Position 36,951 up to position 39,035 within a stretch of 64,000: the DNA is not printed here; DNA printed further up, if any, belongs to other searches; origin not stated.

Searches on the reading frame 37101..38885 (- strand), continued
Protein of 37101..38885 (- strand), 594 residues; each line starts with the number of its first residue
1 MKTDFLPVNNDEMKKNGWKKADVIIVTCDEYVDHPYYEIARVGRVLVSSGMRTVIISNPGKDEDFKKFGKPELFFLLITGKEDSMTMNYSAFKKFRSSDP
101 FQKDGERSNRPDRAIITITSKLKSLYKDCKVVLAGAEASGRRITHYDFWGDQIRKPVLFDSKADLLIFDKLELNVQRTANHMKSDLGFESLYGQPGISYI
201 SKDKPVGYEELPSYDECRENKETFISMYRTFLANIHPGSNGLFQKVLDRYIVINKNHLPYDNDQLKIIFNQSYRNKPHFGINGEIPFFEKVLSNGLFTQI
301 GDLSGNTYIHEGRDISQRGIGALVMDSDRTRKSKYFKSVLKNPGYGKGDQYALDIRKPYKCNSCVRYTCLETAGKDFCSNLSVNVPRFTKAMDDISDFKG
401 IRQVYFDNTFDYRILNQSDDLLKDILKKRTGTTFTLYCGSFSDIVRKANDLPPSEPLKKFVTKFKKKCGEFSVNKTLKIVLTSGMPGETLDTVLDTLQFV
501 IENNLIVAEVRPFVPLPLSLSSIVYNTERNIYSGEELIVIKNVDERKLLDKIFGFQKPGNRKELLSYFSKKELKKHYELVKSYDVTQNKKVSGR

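Call 13: find_encoding_contigs(protein=P0006, flank=8000, max_places=3)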
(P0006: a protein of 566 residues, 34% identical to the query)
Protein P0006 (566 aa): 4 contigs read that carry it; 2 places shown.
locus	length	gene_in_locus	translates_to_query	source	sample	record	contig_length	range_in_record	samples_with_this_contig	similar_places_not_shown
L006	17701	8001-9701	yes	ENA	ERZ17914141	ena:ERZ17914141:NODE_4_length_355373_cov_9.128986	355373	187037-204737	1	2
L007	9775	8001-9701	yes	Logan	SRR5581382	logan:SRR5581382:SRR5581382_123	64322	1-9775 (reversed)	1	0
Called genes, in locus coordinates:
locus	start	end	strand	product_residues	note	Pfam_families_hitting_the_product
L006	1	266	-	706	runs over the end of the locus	PF13174:TPR_6 (faint), PF13432:TPR_16 (faint), PF00515:TPR_1 (faint), PF07719:TPR_2 (faint), PF13181:TPR_8 (faint), PF13424:TPR_12 (faint), PF13458:Peripla_BP_6, PF01094:ANF_receptor (weak), +2 more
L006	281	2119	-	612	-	PF13522:GATase_6, PF13537:GATase_7, PF01380:SIS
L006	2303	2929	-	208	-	PF03193:RsgA_GTPase (faint), PF00009:GTP_EFTU (faint), PF00350:Dynamin_N (faint), PF01926:MMR_HSR1, PF02421:FeoB_N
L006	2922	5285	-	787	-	PF02190:LON_substr_bdg, PF00004:AAA, PF07724:AAA_2 (weak), PF07728:AAA_5 (weak), PF22667:Lon_lid, PF05362:Lon_C, PF13541:ChlI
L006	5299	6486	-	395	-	PF02518:HATPase_c, PF14501:HATPase_c_5 (weak)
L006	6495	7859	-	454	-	PF04413:Glycos_transf_N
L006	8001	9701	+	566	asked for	PF08497:Radical_SAM_N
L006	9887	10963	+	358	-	PF13528:Glyco_trans_1_3, PF04101:Glyco_tran_28_C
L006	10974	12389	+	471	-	PF07244:POTRA (faint), PF01103:Omp85 (faint)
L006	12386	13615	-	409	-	PF09243:Rsm22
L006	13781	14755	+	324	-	PF13580:SIS_2 (faint), PF01380:SIS, PF00571:CBS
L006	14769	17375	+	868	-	PF01624:MutS_I, PF05188:MutS_II, PF05192:MutS_III, PF05190:MutS_IV, PF00488:MutS_V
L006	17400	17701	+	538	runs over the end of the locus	PF06418:CTP_synth_N, PF00117:GATase, PF07722:Peptidase_C26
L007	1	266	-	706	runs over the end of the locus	PF13174:TPR_6 (faint), PF13432:TPR_16 (faint), PF00515:TPR_1 (faint), PF07719:TPR_2 (faint), PF13181:TPR_8 (faint), PF13424:TPR_12 (faint), PF13458:Peripla_BP_6, PF01094:ANF_receptor (weak), +2 more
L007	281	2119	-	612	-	PF13522:GATase_6, PF13537:GATase_7, PF01380:SIS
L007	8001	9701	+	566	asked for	PF08497:Radical_SAM_N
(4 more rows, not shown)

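Call 21: find_related_loci(query=P0001, collection=genome_contigs, flank=10000)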
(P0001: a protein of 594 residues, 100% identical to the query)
Query P0001 (594 aa) in genome_contigs; peptide patterns used: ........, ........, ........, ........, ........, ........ (x = any residue, [..] = any of these).
27 stretches matched a pattern, but none encodes a relative of the query by tblastn (E <= 1e-3).

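Call 23: find_related_loci(query=A2, collection=genome_contigs, flank=10000)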
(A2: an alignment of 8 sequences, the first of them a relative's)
Query A2 (594 aa) in genome_contigs; peptide patterns used: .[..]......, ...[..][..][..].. (x = any residue, [..] = any of these).
106 stretches matched a pattern; 11 encode a relative of the query (tblastn E <= 1e-3); 11 distinct loci.
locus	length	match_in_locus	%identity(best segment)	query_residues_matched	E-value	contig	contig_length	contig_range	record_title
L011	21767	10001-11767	53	1-587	0e+0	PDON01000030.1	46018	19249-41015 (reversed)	MAG: Candidatus Cloacimonadota bacterium isolate DOLZORAL124_31_13 DolZOral124_scaffold_1037, whole genome shotgun seque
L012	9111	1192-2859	36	1-545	3e-101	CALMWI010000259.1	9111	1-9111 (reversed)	MAG TPA_asm: uncultured bacterium isolate SRR8868559_bin.84_CONCOCT_v1.1_MAG genome assembly, contig: ERZ1645192.6176, w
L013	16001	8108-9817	33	1-592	4e-101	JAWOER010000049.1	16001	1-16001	MAG: Candidatus Delongbacteria bacterium isolate BLK5-3.bin.47 k191_1578860, whole genome shotgun sequence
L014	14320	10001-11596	36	1-527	2e-100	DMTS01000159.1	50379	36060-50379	MAG TPA_asm: Candidatus Delongbacteria bacterium isolate UBA12480 contig_2475, whole genome shotgun sequence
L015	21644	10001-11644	34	1-543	2e-97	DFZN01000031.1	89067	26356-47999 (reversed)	MAG TPA_asm: bacterium UBP11_UBA4055 isolate UBA4055 UBA4055_contig_3097, whole genome shotgun sequence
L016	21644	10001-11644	34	1-543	2e-97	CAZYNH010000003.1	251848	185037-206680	MAG TPA_asm: uncultured Bacteroidia bacterium isolate binchicken_co168_316 genome assembly, contig: NODE_25_length_25184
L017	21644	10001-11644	34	1-543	6e-97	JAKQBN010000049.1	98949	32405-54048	MAG: bacterium isolate USCA_metabat.126 k141_1790519, whole genome shotgun sequence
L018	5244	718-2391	34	1-553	3e-95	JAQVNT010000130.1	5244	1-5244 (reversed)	MAG: Candidatus Delongbacteria bacterium isolate STF1_163 NODE_62894_length_5244_cov_4.642173_Sandtown_F1, whole genome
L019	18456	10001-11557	33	1-525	9e-87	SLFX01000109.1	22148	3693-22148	MAG: Candidatus Delongbacteria bacterium isolate CSSed162cmB_68 CSSed16-2cmB-4775, whole genome shotgun sequence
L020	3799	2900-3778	45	1-288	2e-78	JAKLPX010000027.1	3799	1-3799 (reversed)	MAG: Candidatus Delongbacteria bacterium isolate bin S2.13 k141_59532, whole genome shotgun sequence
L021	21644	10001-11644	35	1-543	2e-99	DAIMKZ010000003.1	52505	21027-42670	MAG TPA_asm: Candidatus Delongbacteria bacterium isolate CTOTU1823 NODE_54_length_52505_cov_4.805014, whole genome shotg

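Call 31: search_solved_structures(query=window:37101-38885:-, max_evalue=1)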
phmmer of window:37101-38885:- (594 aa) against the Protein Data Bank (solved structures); distinct sequences matched with E-value up to 1: 9.
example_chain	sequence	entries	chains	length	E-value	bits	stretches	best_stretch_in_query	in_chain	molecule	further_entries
7o1o_A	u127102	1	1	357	0.57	11.9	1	484-517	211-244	[FeFe] hydrogenase maturase subunit HydE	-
7o1p_A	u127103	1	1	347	0.57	11.9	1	484-517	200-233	[FeFe] hydrogenase maturase subunit HydE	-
8qmk_A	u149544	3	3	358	0.57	11.9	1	484-517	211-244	[FeFe] hydrogenase maturase subunit HydE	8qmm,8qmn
3cix_A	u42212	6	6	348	0.57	11.9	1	484-517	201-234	FeFe-Hydrogenase maturase | [FeFe] hydrogenase maturase subunit HydE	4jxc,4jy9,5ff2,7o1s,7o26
5few_A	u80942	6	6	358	0.57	11.9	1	484-517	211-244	[FeFe] hydrogenase maturase subunit HydE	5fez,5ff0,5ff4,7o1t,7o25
3ciw_A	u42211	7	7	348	0.58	11.9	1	484-517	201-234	FeFe-Hydrogenase maturase | [FeFe] hydrogenase maturase subunit HydE | Biotin synthetase, putative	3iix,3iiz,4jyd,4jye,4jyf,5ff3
5fep_A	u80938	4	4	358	0.58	11.9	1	484-517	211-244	[FeFe] hydrogenase maturase subunit HydE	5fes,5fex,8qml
4jy8_A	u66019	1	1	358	0.58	11.9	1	484-517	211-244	FEFE-HYDROGENASE MATURASE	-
7qca_LN0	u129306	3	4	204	0.62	11.8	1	298-363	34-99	Ribosomal protein L15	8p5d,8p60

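Call 41: find_related_loci(query=A3, collection=metagenome_contigs, flank=8000)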
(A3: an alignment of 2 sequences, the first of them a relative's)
Query A3 (594 aa) in metagenome_contigs; peptide patterns used: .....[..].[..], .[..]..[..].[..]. (x = any residue, [..] = any of these).
321 stretches matched a pattern; 2 encode a relative of the query (tblastn E <= 1e-3); 2 distinct loci.
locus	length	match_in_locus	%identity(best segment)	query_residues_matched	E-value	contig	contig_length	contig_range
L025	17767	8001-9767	53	1-587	0e+0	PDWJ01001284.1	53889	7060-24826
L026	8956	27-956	21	251-560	4e-18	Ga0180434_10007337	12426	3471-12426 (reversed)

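Call 59: predict_structure(alignment_id=A1)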
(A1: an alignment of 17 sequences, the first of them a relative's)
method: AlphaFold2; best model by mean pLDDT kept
length: 594 residues; sequences in the alignment: 17
mean_pLDDT: 89.5   pTM: 0.90
mean pLDDT of the five models: 89.5, 88.0, 87.6, 81.1, 71.4
residues with pLDDT >= 90: 397; 70-90: 157; 50-70: 31; < 50: 9
segments of 3 or more residues with pLDDT < 50: 588-594
pLDDT, mean of each block of 10 residues (from residue 1): 82 95 97 93 95 95 95 96 90 92 90 95 95 93 94 96 94 94 86 94 96 98 95 87 97 92 90 91 92 87 67 79 87 85 77 81 62 66 92 90 86 91 91 89 91 91 95 93 95 96 93 90 93 90 95 92 95 95 67 32
secondary structure, 60 per line:
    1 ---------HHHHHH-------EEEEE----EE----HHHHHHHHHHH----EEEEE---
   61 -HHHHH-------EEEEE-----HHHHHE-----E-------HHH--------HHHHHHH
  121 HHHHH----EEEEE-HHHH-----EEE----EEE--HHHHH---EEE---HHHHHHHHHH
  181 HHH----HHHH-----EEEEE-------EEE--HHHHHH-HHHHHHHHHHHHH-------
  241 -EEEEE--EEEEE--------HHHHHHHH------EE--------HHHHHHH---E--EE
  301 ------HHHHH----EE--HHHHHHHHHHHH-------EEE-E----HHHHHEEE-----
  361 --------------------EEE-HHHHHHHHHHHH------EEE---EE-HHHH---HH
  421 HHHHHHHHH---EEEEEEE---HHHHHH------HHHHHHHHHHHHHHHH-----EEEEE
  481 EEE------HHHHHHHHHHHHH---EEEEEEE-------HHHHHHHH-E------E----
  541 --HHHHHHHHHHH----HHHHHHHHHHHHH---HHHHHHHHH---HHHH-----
elements in order: H10-15 E23-27 H38-48 E53-57 H62-66 E74-78 H84-88 H114-125 E130-134 H136-139 E145-147 E152-154 H157-161 E165-167 H171-183 H188-191 E197-201 E209-211 H214-219 H221-233 E242-246 E249-253 H262-269 H286-292 H307-311 H320-331 E339-341 H348-352 E353-355 E381-383 H385-396 E403-405 H412-415 H419-429 E433-439 H443-448 H455-470 E476-483 H490-502 E506-512 H520-527 H543-553 H558-570 H574-582 H586-589

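Call 61: fold_search(model_id=the predicted structure, library=pdb)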
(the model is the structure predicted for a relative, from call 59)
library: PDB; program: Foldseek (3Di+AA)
matches with E <= 10: 1291; with E <= 0.001: 23
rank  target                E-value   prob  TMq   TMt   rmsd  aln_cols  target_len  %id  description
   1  9ccb                  4.0e-11  1.00  0.43  0.58  11.5       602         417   11  X-ray crystal structure of methyl-coenzyme M reductase glutamine methylase (MgmA) from Methanothermobacter marburgensis  (released 2025-01-01)
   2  9a6d_A                5.2e-09  1.00  0.37  0.47  12.7       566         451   11  Integrative model of MTAB-YVFG by crosslinking MS and deep learning (released 2024-09-18)
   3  6wte_A                1.5e-08  1.00  0.49  0.51   6.0       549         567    9  Structure of radical S-adenosylmethionine methyltransferase, TsrM, from Kitasatospora setae with cobalamin and [4Fe-4S (released 2020-12-23)
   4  6wte_B                2.0e-08  1.00  0.47  0.52   6.6       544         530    9  Structure of radical S-adenosylmethionine methyltransferase, TsrM, from Kitasatospora setae with cobalamin and [4Fe-4S (released 2020-12-23)
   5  7kdy_A                7.3e-08  1.00  0.43  0.39   7.2       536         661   11  Crystal structure of Streptomyces tokunonesis TokK with hydroxycobalamin, 5'-deoxyadenosine, methionine, and (2R)-pant (released 2022-01-12)
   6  7mjz                  7.8e-08  1.00  0.35  0.45  11.2       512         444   10  The structure of MiaB with pentasulfide bridge (released 2021-09-15)
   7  7kdx_B                9.2e-08  1.00  0.49  0.44   9.1       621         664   11  Crystal structure of Streptomyces tokunonesis TokK with hydroxycobalamin, 5'-deoxyadenosine, and methionine (released 2022-01-12)
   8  6wtf_A                1.0e-07  1.00  0.44  0.47   9.4       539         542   10  Structure of radical S-adenosylmethionine methyltransferase, TsrM, from Kitasatospora setae with tryptophan substrate  (released 2020-12-23)
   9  6wtf_B                1.4e-07  1.00  0.43  0.47   9.2       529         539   10  Structure of radical S-adenosylmethionine methyltransferase, TsrM, from Kitasatospora setae with tryptophan substrate  (released 2020-12-23)
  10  7kdx_A                4.0e-07  1.00  0.41  0.38   8.4       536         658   10  Crystal structure of Streptomyces tokunonesis TokK with hydroxycobalamin, 5'-deoxyadenosine, and methionine (released 2022-01-12)
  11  7kdy_B                5.3e-07  1.00  0.42  0.38   7.3       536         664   11  Crystal structure of Streptomyces tokunonesis TokK with hydroxycobalamin, 5'-deoxyadenosine, methionine, and (2R)-pant (released 2022-01-12)
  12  6fd2_B                7.0e-07  1.00  0.41  0.51   8.9       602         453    9  Radical SAM 1,2-diol dehydratase AprD4 in complex with its substrate paromamine (released 2018-01-17)
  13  7mjw_A                2.3e-06  1.00  0.41  0.53  10.1       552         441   11  Methylated MiaB in the complex with 5'-deoxyadenosine, methionine and RNA (released 2021-09-15)
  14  6fd2_A                3.8e-06  1.00  0.42  0.52   8.8       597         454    9  Radical SAM 1,2-diol dehydratase AprD4 in complex with its substrate paromamine (released 2018-01-17)
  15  7mjv_A                4.0e-06  1.00  0.42  0.54   7.5       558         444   10  MiaB in the complex with s-adenosylmethionine and RNA (released 2021-09-15)
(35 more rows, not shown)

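Call 67: search_protein_representatives(protein=P0001)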
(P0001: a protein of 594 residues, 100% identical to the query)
Query: 594 residues. Proteins with E-value up to 0.001 (for the whole library): 2326; up to 1e-10: 987; up to 1e-30: 243. The best 150 are listed.
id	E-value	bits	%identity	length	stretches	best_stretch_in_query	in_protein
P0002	2.6e-212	723.0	53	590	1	1-586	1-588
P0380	1.7e-108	380.2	36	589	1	4-557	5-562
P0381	7.6e-105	368.2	35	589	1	4-563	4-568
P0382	2.0e-96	340.4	34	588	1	4-580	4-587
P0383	3.0e-94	333.2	34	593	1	1-565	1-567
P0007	7.2e-92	325.3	34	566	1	4-542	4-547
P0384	3.0e-90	320.0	33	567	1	4-555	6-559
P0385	5.9e-73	262.9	32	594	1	1-576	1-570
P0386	7.2e-71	256.0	28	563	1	5-547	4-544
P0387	8.3e-71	255.8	29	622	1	4-565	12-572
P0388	1.9e-66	241.4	29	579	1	2-552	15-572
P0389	4.8e-66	240.0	31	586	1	5-546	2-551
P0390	6.9e-64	232.9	30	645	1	1-564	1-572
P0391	6.1e-63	229.8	29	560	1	5-546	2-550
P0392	3.1e-62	227.5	31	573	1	9-566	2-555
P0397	1.2e-59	219.0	55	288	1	4-184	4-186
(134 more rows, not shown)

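Call 69: find_encoding_contigs(protein=P0380, flank=6000, max_places=2)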
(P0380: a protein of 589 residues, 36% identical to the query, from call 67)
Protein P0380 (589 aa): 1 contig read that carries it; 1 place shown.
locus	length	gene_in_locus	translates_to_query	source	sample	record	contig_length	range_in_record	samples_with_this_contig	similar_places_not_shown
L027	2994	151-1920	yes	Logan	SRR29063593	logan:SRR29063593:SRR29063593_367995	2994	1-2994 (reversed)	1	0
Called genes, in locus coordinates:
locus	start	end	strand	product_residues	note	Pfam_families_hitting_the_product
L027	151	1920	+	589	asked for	PF08497:Radical_SAM_N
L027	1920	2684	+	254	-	PF00535:Glycos_transf_2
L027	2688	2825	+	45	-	-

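Call 70: find_encoding_contigs(protein=P0381, flank=6000, max_places=2)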
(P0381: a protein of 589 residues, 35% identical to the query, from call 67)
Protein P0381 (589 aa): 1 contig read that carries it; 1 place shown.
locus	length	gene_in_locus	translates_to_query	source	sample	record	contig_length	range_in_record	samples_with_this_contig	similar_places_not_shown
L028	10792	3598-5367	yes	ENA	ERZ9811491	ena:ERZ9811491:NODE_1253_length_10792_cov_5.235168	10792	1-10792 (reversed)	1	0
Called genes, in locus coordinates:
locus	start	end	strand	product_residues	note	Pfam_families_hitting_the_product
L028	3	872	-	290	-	?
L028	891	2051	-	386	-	PF02518:HATPase_c, PF14501:HATPase_c_5 (weak)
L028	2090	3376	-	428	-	PF04413:Glycos_transf_N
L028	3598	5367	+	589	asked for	PF08497:Radical_SAM_N, PF11842:DUF3362 (faint)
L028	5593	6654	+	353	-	PF13528:Glyco_trans_1_3 (weak), PF04101:Glyco_tran_28_C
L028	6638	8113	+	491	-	PF07244:POTRA (faint)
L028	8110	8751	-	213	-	PF18912:DZR_2 (faint)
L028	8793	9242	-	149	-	PF22811:Zn_ribbon_NrdR, PF03477:ATP-cone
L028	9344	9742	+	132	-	-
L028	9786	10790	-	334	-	?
